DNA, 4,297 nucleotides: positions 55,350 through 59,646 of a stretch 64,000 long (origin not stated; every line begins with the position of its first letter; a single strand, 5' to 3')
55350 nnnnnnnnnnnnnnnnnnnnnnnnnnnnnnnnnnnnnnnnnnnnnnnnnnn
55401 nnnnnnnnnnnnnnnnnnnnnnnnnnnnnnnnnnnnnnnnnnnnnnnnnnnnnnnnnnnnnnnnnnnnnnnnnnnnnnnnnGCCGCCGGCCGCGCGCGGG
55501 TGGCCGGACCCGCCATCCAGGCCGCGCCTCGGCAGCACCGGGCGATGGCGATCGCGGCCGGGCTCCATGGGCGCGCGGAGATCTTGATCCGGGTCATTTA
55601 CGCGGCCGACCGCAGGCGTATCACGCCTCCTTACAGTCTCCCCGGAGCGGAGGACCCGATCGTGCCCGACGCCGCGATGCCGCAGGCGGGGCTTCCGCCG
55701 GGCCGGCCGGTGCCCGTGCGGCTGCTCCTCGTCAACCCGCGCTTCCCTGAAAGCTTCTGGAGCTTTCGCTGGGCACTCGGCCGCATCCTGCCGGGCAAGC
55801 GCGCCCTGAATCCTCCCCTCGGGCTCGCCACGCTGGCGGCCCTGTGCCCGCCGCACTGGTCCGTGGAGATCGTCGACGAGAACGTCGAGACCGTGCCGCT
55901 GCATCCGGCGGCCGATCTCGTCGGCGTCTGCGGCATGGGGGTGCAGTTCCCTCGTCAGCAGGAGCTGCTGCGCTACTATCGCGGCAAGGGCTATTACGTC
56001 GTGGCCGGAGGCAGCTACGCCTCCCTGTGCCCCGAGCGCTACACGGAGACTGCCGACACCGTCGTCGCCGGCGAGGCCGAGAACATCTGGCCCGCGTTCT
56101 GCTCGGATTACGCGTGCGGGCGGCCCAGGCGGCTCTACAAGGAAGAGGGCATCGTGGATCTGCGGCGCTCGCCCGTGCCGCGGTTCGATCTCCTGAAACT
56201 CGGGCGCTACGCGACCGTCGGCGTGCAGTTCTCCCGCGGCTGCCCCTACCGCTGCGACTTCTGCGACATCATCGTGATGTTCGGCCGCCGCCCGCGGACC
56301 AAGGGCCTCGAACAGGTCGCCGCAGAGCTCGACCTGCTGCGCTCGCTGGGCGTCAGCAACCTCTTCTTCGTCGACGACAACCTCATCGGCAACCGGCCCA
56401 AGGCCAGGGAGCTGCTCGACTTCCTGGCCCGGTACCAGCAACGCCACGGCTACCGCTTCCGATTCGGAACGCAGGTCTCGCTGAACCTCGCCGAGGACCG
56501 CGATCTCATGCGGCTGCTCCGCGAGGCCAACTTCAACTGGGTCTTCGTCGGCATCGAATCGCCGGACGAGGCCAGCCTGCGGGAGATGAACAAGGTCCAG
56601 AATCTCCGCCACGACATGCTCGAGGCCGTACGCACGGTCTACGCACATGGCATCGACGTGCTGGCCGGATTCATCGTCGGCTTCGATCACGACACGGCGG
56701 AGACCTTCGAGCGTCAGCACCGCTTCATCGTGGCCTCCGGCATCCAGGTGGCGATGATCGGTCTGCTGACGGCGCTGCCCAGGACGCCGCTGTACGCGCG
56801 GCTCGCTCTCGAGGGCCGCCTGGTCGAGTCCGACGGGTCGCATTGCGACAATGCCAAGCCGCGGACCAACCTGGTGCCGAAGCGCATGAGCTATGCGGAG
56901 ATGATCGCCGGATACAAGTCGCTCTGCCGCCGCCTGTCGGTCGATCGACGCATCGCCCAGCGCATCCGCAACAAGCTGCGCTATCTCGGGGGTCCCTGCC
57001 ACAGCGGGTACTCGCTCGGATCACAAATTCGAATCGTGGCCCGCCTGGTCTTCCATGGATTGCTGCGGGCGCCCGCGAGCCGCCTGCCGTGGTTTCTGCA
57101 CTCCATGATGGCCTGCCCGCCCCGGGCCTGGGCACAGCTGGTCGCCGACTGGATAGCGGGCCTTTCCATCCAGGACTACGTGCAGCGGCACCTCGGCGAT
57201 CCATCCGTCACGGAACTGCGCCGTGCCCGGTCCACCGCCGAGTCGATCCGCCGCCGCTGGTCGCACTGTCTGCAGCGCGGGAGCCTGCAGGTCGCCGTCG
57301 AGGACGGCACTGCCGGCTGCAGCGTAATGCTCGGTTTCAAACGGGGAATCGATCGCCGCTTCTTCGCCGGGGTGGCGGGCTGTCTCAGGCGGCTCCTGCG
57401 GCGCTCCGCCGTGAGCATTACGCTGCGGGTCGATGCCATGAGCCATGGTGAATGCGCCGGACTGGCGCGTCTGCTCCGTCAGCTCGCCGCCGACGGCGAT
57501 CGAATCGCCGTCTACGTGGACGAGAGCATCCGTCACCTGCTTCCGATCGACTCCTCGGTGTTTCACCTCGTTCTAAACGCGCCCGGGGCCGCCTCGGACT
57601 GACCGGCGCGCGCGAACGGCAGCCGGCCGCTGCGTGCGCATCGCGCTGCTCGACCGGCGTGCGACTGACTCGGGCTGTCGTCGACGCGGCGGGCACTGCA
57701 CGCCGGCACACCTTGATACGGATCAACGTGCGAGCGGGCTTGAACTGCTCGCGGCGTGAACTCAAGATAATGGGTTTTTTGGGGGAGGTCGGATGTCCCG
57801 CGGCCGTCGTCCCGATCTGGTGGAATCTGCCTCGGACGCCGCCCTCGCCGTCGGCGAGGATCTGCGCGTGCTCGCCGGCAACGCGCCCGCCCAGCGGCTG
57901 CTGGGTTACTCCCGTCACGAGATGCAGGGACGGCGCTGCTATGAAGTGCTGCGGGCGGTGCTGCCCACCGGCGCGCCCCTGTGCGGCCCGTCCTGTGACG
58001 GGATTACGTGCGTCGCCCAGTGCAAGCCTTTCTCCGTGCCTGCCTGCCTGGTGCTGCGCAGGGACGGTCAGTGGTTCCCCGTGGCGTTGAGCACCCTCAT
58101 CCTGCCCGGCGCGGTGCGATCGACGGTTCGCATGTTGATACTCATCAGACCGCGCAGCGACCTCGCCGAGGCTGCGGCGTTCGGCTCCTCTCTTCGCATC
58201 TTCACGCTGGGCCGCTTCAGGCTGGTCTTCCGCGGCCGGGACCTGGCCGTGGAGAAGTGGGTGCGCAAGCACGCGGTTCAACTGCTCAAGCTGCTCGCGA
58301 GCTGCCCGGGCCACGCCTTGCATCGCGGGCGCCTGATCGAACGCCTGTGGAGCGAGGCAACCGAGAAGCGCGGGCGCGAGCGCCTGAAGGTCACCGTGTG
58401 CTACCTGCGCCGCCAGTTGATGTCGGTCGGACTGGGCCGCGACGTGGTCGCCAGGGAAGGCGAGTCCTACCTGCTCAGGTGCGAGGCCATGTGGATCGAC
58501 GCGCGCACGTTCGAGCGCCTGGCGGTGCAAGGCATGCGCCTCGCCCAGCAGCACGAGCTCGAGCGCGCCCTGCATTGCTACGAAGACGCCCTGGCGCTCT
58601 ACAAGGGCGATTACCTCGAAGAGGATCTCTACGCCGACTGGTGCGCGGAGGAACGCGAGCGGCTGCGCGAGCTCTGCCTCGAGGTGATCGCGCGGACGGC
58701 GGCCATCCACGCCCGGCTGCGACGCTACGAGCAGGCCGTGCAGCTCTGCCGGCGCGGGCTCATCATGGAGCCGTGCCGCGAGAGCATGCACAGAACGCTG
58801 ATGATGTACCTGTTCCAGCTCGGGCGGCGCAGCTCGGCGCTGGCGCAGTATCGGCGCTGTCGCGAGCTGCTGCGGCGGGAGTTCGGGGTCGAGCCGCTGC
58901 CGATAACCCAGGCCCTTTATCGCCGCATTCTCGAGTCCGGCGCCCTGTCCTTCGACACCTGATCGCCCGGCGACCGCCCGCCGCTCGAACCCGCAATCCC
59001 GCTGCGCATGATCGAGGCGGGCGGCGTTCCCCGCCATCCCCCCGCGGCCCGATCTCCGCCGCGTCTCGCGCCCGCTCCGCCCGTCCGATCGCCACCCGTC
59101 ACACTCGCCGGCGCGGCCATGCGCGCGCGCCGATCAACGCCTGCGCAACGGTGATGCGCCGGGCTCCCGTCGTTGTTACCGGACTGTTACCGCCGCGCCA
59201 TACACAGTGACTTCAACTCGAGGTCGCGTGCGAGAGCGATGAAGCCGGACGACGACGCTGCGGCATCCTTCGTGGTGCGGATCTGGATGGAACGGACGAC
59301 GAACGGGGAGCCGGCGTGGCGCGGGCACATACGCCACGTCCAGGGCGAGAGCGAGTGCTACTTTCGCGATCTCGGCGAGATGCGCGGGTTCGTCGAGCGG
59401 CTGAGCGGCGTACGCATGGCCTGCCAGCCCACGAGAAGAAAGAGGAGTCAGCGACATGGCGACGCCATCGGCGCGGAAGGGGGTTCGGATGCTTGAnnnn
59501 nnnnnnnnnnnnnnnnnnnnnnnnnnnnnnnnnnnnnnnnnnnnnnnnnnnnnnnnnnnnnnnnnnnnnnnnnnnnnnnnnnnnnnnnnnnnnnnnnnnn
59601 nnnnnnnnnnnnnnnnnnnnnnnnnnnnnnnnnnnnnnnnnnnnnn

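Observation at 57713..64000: Periplasmic NarG/NxrA-like molybdoenzyme operon with a cytochrome-bd-like membrane subunit and two anchored cytochromes c, under a PAS-SARP regulator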

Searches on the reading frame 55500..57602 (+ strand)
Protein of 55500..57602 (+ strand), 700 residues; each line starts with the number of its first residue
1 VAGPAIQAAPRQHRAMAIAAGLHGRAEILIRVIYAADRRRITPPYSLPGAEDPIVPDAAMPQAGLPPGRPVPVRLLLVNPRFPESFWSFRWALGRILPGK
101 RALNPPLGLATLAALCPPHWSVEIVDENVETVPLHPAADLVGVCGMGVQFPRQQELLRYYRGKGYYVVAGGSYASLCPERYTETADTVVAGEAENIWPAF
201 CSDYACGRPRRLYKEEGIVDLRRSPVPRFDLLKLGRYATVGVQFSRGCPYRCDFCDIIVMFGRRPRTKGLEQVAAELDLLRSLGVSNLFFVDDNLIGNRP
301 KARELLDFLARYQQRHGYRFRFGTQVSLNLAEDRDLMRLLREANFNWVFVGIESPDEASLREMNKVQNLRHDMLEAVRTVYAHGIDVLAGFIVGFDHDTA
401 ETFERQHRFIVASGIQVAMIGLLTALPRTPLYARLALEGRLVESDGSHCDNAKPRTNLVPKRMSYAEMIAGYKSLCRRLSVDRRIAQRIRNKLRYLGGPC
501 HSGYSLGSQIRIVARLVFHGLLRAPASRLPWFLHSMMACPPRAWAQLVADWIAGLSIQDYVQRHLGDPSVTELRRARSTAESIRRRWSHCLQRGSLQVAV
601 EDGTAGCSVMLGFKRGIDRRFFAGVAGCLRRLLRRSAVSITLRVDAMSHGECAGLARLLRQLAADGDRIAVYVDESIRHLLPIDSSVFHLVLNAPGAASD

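Call 7: search_protein_families(library=pfam, proteins=[window:55500-57602:+], max_evalue=0.01)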
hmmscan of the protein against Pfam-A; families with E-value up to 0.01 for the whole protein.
window:55500-57602:+ (700 aa): 4 families
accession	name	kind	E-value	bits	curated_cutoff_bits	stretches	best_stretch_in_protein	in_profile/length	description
PF04055.27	Radical_SAM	-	1.1e-20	74.9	29.5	1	243-405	2-161/166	Radical SAM superfamily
PF13282.11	DUF4070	-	2.8e-09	37.6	22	1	429-562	1-136/144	Domain of unknown function (DUF4070)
PF02310.24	B12-binding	-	1.4e-08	35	32.1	1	105-199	13-119/121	B12 binding domain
PF19864.5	Radical_SAM_N2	-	0.0072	16.2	29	0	166-217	87-138/151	Radical SAM proteins, N-terminal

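Call 8: search_protein_families(library=ncbifam, proteins=[window:55500-57602:+], max_evalue=0.01)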
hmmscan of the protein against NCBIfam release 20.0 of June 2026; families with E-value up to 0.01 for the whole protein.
window:55500-57602:+ (700 aa): 23 families
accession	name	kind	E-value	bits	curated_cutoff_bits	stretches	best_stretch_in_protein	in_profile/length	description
TIGR04479.1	bcpD_PhpK_rSAM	subfamily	2.1e-25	89.1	600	1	238-413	240-409/504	PhpK family radical SAM P-methyltransferase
TIGR02026.1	BchE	equivalog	3.9e-22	78.8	481.35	1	235-481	191-429/497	magnesium-protoporphyrin IX monomethyl ester anaerobic oxidative cyclase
TIGR04013.1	B12_SAM_MJ_1487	hypoth_equivalog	1.4e-21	76.8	251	1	124-431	30-353/382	TIGR04013 family B12-binding domain/radical SAM domain-containing protein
TIGR04014.1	B12_SAM_MJ_0865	equivalog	1.3e-19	70.3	360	1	236-435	157-357/434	methyl-coenzyme M reductase glutamine C-methyltransferase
TIGR04072.2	rSAM_ladder_B12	equivalog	6.8e-18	64.5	360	1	164-444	98-380/443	lipid biosynthesis B12-binding/radical SAM protein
TIGR04367.1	HpnR_B12_rSAM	equivalog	5.2e-15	54.9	650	1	240-430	187-368/490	hopanoid C-3 methylase HpnR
TIGR03471.1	HpnJ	equivalog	3.2e-14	52.7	577.6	1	241-451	199-403/472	hopanoid biosynthesis associated radical SAM protein HpnJ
TIGR04295.1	B12_rSAM_oligo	hypoth_equivalog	4.2e-14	52.1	400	1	228-433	191-382/422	TIGR04295 family B12-binding domain-containing radical SAM protein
NF033712.0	B12_rSAM_KedN5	subfamily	5.4e-14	51.3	700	1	236-407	192-364/624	KedN5 family methylcobalamin-dependent radical SAM C-methyltransferase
NF045585.1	rSAM_slr0320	equivalog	4.1e-13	48.7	775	1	239-389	235-383/511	photosystem II high light acclimation radical SAM protein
NF050148.1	rSAM_ApyD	equivalog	1.4e-12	46.9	750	1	219-404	177-357/645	RiPP biosynthesis radical SAM protein ApyD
NF033070.1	rSAM_AprD4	equivalog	3.4e-12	46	500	1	171-438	125-392/456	AprD4 family radical SAM diol-dehydratase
NF040542.1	rSAM_RCCLKC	equivalog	7.9e-11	41.8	450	1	223-416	164-353/423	arsinothricin biosynthesis radical SAM protein ArsL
NF038361.1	rSAM_Sden_1168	equivalog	2.4e-08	33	575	1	242-456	285-494/560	Sden_1168 family B12-binding radical SAM P-methyltransferase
TIGR04385.1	B12_rSAM_cofa1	equivalog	5.8e-08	32.4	450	1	233-410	188-361/438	B12 lower ligand biosynthesis radical SAM protein BzaD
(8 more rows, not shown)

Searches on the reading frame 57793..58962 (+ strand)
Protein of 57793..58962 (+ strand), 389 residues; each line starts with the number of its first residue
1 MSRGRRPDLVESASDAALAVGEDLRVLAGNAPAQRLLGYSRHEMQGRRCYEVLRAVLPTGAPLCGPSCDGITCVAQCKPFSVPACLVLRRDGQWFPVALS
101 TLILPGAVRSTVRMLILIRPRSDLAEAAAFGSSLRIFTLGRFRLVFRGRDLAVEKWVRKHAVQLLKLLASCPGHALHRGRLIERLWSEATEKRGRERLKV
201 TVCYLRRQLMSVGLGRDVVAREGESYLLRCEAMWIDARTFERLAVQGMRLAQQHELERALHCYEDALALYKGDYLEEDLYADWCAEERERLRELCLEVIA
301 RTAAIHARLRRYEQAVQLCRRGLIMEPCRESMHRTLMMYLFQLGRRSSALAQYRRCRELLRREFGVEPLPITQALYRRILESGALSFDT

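Call 7: search_protein_families(library=pfam, proteins=[window:57793-58962:+], max_evalue=0.01)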
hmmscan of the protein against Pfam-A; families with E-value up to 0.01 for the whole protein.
window:57793-58962:+ (389 aa): 10 families
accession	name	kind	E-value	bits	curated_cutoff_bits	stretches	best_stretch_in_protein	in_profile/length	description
PF03704.23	BTAD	-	7e-31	108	22.1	1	235-380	1-146/146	Bacterial transcriptional activator domain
PF07719.23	TPR_2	-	3.2e-07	30.4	27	0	245-272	6-33/34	Tetratricopeptide repeat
PF00486.34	Trans_reg_C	-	8.9e-07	29.3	26.2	1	159-226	8-75/77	Transcriptional regulatory protein, C terminal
PF13374.12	TPR_10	-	6.1e-06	26.5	27.5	0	338-366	10-38/42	Tetratricopeptide repeat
PF08448.16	PAS_4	-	1.9e-05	25.3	23.1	1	10-59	1-48/110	PAS fold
PF00515.34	TPR_1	-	8.2e-05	22.7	27.8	0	251-270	12-31/34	Tetratricopeptide repeat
PF13428.12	TPR_14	-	0.00016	22.5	23.5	0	300-330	5-35/44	Tetratricopeptide repeat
PF00989.32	PAS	-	0.00046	20.6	22.6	1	8-53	5-50/113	PAS fold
PF13426.13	PAS_9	-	0.0023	18.6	27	1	20-53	7-40/103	PAS domain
PF13424.12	TPR_12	-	0.0095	16.5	30.1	0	247-271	52-76/77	Tetratricopeptide repeat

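Call 8: search_protein_families(library=ncbifam, proteins=[window:57793-58962:+], max_evalue=0.01)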
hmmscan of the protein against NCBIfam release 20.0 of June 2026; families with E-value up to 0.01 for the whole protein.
window:57793-58962:+ (389 aa): 3 families
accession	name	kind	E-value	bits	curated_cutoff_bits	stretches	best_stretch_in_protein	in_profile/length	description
NF053617.1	SARPRegAfsRStmc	equivalog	2e-15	55.8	1430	1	125-382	20-268/986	SARP-family global regulator AfsR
NF041231.1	BagI_FevR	exception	9.1e-15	54.8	500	1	166-380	20-233/315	AfsR/SARP family transcriptional regulator BagI/FevR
TIGR00229.1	sensory_box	domain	5.6e-05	23.3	22.9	1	7-51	8-52/126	PAS domain S-box protein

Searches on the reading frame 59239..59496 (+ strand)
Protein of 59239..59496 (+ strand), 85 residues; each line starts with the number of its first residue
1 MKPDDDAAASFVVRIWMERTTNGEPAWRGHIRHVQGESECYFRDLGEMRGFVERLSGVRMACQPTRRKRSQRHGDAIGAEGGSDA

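Call 7: search_protein_families(library=pfam, proteins=[window:59239-59496:+], max_evalue=0.01)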
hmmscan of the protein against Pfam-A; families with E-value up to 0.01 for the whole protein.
window:59239-59496:+ (85 aa): 0 families

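Call 8: search_protein_families(library=ncbifam, proteins=[window:59239-59496:+], max_evalue=0.01)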
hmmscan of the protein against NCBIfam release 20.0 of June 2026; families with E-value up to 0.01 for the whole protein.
window:59239-59496:+ (85 aa): 0 families

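Call 57: find_homologous_proteins(query=window:59239-59496:+, max_evalue=0.001)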
Query window:59239-59496:+ (85 aa): 1 proteins with E <= 0.001 among 2 candidates.
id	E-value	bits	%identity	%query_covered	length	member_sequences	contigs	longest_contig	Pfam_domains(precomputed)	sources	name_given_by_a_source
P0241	3.3e-51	189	99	100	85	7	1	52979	-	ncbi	-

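Call 93: search_protein_representatives(protein=window:59239-59496:+)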
Query: 85 residues. Proteins with E-value up to 0.001 (for the whole library): 356; up to 1e-10: 27; up to 1e-30: 0. The best 150 are listed.
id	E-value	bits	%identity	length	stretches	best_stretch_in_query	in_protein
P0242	8.7e-17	77.4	64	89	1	7-59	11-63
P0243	4.6e-16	75.1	60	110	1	8-64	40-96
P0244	1.3e-14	70.5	58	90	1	8-62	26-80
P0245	2.9e-14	69.3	53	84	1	8-68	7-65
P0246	7.5e-14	68.0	53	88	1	5-62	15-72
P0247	8.7e-14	67.8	51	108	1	4-74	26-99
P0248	8.8e-14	67.8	60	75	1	7-59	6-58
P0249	8.8e-14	67.8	58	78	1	7-58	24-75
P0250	1.3e-13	67.2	50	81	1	7-62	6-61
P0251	1.9e-13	66.7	50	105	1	1-68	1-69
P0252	2.7e-13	66.2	59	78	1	9-59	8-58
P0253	3.0e-13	66.1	47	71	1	9-67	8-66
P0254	3.0e-13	66.0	56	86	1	5-61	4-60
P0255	4.4e-13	65.6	58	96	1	7-61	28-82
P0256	1.1e-12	64.3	54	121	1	6-68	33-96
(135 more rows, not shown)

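Call 101: predict_structure(alignment_id=A4)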
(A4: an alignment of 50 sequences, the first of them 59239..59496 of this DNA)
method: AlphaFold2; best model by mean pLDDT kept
length: 85 residues; sequences in the alignment: 50
mean_pLDDT: 80.1   pTM: 0.60
mean pLDDT of the five models: 80.1, 79.5, 78.8, 77.2, 76.3
residues with pLDDT >= 90: 49; 70-90: 10; 50-70: 12; < 50: 14
segments of 3 or more residues with pLDDT < 50: 73-82
pLDDT, mean of each block of 10 residues (from residue 1): 63 97 97 95 96 93 70 47 45
secondary structure, 60 per line:
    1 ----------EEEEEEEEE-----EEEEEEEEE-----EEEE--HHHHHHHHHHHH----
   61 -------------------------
elements in order: E11-19 E25-33 E39-42 H45-56

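Call 103: fold_search(model_id=the predicted structure, library=pdb)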
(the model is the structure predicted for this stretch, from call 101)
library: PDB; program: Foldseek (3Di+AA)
matches with E <= 10: 655; with E <= 0.001: 0
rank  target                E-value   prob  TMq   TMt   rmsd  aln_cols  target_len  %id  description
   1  5npg_MODEL_1_A        4.4e-01  0.18  0.25  0.25   6.4        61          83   15  Solution structure of Drosophila melanogaster Loquacious dsRBD1 (released 2017-10-04)
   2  8ova_AT               5.7e-01  0.28  0.26  0.19   8.9        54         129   15  CRYO-EM STRUCTURE OF TRYPANOSOMA BRUCEI PROCYCLIC FORM 80S RIBOSOME : PARENTAL STRAIN (released 2023-11-29)
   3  2rea                  7.0e-01  0.11  0.25  0.21   8.2        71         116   14  Crystal structures of C2ALPHA-PI3 kinase PX-domain domain indicate conformational change associated with ligand binding. (released 2007-11-27)
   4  2yzt                  7.4e-01  0.35  0.31  0.38  20.0        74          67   12  Crystal structure of uncharacterized conserved protein from Thermus thermophilus HB8 (released 2007-11-06)
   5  5jui_B                7.4e-01  0.21  0.32  0.17  21.0        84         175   10  domain-swapped dimer of the the KRT10-binding region (BR) of PsrP (released 2017-03-15)
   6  9q6a_B                8.4e-01  0.09  0.24  0.14   6.5        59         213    7  Crystal structure of octameric COMMD-like protein MBK5214510 from Flavobacteriaceae bacterium (released 2025-10-01)
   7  3lw8_E                9.0e-01  0.16  0.28  0.15   8.3        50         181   12  Shigella IpgB2 in complex with human RhoA, GDP and Mg2+ (complex A) (released 2010-03-31)
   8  4pqp_A                9.0e-01  0.10  0.26  0.23  13.5        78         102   15  Crystal structure of human SNX14 PX domain in space group P43212 (released 2014-09-03)
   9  3p0c_A                9.6e-01  0.15  0.29  0.24  14.3        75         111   11  Nischarin PX-domain (released 2010-10-13)
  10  6az1_Z                1.0e+00  0.18  0.26  0.19   8.9        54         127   13  Cryo-EM structure of the small subunit of Leishmania ribosome bound to paromomycin (released 2017-12-06)
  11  2h1e_A                1.1e+00  0.35  0.31  0.18   4.8        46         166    2  Tandem chromodomains of budding yeast CHD1 (released 2007-03-27)
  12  3m9q_A                1.1e+00  0.25  0.32  0.31   9.7        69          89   16  Drosophila MSL3 chromodomain (released 2010-07-21)
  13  2ntz_A                1.1e+00  0.08  0.20  0.12   9.2        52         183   13  Structure of a ParB-DNA complex reveals a double B-box interaction (released 2007-02-20)
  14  9mw8_A                1.2e+00  0.35  0.37  0.07   5.2        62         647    8  Cryo-EM structure of ancestral Dicer helicase bound to 27-bp dsRNA in post-hydrolysis closed state (released 2025-03-12)
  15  9ca7_F                1.2e+00  0.06  0.18  0.06  13.2        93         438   14  Cryo-EM structure of human SRCAP-nucleosome complex in the fully-engaged state (composite structure) (released 2025-06-18)
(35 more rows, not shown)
